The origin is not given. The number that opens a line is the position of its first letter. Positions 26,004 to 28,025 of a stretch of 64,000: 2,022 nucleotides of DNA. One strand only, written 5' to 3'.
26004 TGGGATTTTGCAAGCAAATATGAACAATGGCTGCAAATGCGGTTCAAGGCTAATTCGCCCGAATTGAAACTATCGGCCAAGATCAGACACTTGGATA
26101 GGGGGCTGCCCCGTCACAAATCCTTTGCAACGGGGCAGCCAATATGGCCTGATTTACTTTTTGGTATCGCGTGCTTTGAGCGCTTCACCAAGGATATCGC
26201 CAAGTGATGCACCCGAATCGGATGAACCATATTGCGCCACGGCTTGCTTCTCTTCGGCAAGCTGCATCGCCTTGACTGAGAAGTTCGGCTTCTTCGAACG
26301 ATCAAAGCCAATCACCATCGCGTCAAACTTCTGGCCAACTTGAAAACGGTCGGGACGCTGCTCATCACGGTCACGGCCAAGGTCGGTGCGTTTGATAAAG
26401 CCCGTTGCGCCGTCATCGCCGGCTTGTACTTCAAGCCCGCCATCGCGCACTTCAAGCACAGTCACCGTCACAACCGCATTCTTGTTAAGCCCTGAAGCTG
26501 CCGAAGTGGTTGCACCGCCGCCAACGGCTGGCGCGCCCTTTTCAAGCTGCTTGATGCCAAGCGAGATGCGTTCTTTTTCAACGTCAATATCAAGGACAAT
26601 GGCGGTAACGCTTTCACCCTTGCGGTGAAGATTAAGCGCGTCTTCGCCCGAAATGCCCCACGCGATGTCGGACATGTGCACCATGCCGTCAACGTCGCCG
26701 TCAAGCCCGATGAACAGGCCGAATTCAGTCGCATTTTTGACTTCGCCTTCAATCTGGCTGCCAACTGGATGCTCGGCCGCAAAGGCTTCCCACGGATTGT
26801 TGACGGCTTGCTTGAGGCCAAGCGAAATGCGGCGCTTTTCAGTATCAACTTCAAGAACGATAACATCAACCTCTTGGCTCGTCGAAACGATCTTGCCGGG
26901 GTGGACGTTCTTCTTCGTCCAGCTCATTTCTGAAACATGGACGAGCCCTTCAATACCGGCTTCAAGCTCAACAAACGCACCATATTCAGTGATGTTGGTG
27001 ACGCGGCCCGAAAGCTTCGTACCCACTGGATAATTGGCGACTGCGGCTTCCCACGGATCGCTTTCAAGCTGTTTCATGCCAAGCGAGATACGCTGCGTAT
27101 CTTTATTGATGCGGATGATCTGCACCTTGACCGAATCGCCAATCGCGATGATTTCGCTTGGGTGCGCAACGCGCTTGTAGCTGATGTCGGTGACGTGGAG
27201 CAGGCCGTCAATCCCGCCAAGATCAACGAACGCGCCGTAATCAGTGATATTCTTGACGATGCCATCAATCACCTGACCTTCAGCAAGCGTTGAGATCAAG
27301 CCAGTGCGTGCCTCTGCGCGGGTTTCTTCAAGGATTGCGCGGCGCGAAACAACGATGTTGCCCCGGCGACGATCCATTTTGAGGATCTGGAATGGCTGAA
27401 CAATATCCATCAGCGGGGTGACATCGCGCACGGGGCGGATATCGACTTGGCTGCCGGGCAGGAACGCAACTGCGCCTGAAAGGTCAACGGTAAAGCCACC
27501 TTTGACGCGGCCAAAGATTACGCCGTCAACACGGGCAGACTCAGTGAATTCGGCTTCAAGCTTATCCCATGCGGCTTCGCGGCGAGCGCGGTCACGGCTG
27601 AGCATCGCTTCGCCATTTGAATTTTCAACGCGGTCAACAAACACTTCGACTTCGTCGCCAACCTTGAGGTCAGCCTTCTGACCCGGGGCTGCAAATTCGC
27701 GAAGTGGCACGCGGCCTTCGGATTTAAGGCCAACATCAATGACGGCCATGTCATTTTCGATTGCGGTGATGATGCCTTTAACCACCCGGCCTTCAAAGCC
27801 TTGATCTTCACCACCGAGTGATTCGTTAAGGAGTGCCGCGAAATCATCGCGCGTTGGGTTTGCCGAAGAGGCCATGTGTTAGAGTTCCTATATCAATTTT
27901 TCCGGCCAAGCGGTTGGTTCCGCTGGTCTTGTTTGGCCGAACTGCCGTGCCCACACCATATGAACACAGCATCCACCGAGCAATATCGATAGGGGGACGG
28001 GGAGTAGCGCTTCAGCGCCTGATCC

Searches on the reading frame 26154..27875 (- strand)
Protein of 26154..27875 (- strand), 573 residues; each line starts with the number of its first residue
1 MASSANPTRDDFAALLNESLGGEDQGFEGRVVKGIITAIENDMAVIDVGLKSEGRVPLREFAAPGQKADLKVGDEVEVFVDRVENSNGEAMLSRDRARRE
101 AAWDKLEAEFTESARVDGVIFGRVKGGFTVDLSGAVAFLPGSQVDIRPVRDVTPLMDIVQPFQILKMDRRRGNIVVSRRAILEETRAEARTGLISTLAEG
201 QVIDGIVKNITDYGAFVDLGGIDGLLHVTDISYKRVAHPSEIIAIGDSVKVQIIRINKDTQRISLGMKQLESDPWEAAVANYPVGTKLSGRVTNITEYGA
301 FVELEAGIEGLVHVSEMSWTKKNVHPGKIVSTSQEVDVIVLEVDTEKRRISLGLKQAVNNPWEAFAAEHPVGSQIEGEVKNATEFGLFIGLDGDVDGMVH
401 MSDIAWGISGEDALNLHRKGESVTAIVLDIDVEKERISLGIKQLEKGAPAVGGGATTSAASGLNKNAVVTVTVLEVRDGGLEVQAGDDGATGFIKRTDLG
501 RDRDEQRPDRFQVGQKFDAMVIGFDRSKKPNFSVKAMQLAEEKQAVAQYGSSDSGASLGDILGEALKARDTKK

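Call 8: find_encoding_contigs(protein=window:26154-27875:-, flank=10000, max_places=6)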
Protein window:26154-27875:- (573 aa): 4 contigs read that carry it; 3 places shown.
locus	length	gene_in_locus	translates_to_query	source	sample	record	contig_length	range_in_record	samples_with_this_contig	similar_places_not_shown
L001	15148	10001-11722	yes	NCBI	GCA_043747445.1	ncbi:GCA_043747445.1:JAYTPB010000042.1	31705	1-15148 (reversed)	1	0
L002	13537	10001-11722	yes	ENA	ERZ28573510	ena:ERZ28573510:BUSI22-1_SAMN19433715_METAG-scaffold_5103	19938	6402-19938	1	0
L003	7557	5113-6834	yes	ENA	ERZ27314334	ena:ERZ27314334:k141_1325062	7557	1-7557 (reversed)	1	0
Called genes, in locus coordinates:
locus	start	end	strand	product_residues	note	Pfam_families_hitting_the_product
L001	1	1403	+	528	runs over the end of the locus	PF00732:GMC_oxred_N, PF00890:FAD_binding_2 (faint), PF05199:GMC_oxred_C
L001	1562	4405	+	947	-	PF00082:Peptidase_S8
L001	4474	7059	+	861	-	PF00515:TPR_1 (faint), PF07719:TPR_2 (faint), PF13176:TPR_7 (faint), PF13181:TPR_8 (faint), PF14938:SNAP, PF13424:TPR_12, PF00990:GGDEF, PF00563:EAL, +2 more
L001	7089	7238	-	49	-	-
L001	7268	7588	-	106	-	PF09538:FYDLN_acid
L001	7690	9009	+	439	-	PF00275:EPSP_synthase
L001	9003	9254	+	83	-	PF26604:CBU_0592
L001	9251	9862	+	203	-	PF02224:Cytidylate_kin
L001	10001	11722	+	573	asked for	PF00575:S1, PF13509:S1_2 (faint), PF00575:S1, PF21710:Spt6_S1 (faint), PF00575:S1, PF23459:S1_RRP5 (weak), PF00575:S1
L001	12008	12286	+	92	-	PF00216:Bac_DNA_binding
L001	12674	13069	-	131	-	PF01643:Acyl-ACP_TE, PF20791:Acyl-ACP_TE_C (weak), PF13279:4HBT_2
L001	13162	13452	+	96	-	PF01909:NTP_transf_2, PF18765:Polbeta (weak)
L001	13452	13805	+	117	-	PF01934:HepT-like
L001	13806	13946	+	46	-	-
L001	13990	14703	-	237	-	-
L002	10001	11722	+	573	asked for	PF00575:S1, PF13509:S1_2 (faint), PF00575:S1, PF21710:Spt6_S1 (faint), PF00575:S1, PF23459:S1_RRP5 (weak), PF00575:S1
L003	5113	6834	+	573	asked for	PF00575:S1, PF13509:S1_2 (faint), PF00575:S1, PF21710:Spt6_S1 (faint), PF00575:S1, PF23459:S1_RRP5 (weak), PF00575:S1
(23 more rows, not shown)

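Call 9: search_protein_families(library=pfam, proteins=[window:26154-27875:-])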
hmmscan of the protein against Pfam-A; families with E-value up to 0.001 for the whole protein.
window:26154-27875:- (573 aa): 4 families
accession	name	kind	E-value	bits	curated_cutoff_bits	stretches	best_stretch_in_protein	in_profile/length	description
PF00575.29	S1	-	1.9e-87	288.1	22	6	198-268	3-74/74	S1 RNA binding domain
PF23459.1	S1_RRP5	-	2.8e-20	73.1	27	2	285-352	4-70/72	RRP5 S1 domain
PF21710.3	Spt6_S1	-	1e-12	48.6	27.5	0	291-355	23-87/91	Spt6, S1/OB domain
PF13509.12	S1_2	-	5.3e-07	30.1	21.8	0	68-80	36-48/61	S1 domain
